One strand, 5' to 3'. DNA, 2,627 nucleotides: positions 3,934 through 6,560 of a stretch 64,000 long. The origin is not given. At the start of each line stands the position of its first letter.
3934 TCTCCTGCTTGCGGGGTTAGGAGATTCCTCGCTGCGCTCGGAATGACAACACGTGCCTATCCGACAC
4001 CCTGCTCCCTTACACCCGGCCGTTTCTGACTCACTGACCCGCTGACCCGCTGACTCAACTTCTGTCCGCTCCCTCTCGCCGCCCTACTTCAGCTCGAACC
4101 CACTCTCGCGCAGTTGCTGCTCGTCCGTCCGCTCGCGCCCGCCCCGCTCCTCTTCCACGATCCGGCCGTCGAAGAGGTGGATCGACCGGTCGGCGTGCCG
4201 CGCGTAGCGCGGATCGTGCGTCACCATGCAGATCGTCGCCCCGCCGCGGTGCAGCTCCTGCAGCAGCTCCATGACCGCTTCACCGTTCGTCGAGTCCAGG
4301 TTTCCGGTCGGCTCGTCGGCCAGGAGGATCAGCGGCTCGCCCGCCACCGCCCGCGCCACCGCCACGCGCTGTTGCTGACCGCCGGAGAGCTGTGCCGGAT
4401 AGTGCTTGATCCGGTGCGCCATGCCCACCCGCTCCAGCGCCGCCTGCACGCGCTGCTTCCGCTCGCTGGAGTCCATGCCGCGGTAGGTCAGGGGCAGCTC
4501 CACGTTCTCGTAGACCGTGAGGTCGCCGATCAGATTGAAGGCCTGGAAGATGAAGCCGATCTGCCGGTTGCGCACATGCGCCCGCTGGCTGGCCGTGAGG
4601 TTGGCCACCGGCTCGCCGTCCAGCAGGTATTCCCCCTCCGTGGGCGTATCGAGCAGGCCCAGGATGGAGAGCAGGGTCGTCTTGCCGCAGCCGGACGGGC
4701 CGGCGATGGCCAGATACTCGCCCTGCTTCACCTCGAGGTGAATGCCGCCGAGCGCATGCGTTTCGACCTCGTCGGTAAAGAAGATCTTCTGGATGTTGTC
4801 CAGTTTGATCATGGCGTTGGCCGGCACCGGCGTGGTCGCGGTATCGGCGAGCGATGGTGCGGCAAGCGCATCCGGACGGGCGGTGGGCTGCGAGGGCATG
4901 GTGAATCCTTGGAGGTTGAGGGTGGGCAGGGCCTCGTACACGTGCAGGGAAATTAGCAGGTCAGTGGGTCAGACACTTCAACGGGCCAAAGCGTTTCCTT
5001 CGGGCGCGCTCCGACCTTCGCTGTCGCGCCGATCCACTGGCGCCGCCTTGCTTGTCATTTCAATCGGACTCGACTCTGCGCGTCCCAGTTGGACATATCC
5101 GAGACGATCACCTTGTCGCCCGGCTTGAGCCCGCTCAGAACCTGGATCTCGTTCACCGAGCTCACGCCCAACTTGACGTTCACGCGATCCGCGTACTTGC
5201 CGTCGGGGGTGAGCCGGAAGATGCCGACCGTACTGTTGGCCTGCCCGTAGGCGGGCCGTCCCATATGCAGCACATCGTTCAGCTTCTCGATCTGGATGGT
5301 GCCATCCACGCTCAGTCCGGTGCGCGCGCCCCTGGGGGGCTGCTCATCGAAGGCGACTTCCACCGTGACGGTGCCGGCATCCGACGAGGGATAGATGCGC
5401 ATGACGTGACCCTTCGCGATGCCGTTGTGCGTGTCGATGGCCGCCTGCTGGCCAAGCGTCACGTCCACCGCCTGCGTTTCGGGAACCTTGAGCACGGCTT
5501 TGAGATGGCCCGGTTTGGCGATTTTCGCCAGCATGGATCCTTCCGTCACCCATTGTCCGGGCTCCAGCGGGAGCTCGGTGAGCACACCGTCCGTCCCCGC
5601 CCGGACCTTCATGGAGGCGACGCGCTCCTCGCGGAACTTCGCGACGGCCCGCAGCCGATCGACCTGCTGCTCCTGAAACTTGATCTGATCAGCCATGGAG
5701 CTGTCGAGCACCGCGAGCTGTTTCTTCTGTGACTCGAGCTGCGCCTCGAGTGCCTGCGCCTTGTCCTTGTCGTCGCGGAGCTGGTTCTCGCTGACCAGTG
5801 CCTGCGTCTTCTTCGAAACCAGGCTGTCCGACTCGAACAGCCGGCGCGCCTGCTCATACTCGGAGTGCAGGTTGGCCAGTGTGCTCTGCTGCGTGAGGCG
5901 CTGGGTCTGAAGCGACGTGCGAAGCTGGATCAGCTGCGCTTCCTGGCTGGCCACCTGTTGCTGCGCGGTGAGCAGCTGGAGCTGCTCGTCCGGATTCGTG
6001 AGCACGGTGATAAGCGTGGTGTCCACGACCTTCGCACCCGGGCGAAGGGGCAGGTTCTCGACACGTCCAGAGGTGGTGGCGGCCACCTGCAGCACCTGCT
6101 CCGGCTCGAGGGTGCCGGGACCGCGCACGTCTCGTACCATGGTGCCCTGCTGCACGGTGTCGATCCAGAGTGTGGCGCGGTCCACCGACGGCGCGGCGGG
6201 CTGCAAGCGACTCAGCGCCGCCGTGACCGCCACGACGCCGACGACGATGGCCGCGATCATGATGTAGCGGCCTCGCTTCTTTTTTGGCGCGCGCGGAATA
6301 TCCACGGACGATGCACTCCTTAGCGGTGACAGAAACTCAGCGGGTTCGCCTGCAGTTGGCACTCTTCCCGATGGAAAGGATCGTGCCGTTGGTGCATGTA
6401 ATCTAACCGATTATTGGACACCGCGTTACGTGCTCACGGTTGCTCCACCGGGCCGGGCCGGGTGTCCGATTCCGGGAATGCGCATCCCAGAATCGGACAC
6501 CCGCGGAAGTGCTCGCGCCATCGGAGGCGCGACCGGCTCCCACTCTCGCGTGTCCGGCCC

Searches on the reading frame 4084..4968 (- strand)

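Call 77: search_protein_families(library=pfam, proteins=[window:4084-4968:-], max_evalue=0.0001)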
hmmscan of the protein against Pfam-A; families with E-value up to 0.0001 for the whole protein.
window:4084-4968:- (294 aa): 3 families
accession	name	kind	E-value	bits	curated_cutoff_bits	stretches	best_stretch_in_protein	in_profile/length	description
PF00005.33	ABC_tran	-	5.3e-35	121.4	25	1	74-221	2-136/137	ABC transporter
PF13304.12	AAA_21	-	1e-05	26.2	27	0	87-106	3-22/304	AAA domain, putative AbiEii toxin, Type IV TA system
PF02463.25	SMC_N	-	2e-05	24.6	40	0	87-266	28-212/220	RecF/RecN/SMC N terminal domain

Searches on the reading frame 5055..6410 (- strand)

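Call 76: search_protein_families(library=pfam, proteins=[window:5055-6410:-], max_evalue=0.0001)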
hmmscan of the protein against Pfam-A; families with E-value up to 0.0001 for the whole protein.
window:5055-6410:- (451 aa): 2 families
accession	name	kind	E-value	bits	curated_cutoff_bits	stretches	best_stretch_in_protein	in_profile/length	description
PF13437.12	HlyD_3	-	7.6e-12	46.4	22.2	1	268-358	1-97/106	HlyD family secretion protein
PF16576.10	HlyD_D23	-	8.5e-12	45.2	30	1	96-352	7-197/214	Barrel-sandwich domain of CusB or HlyD membrane-fusion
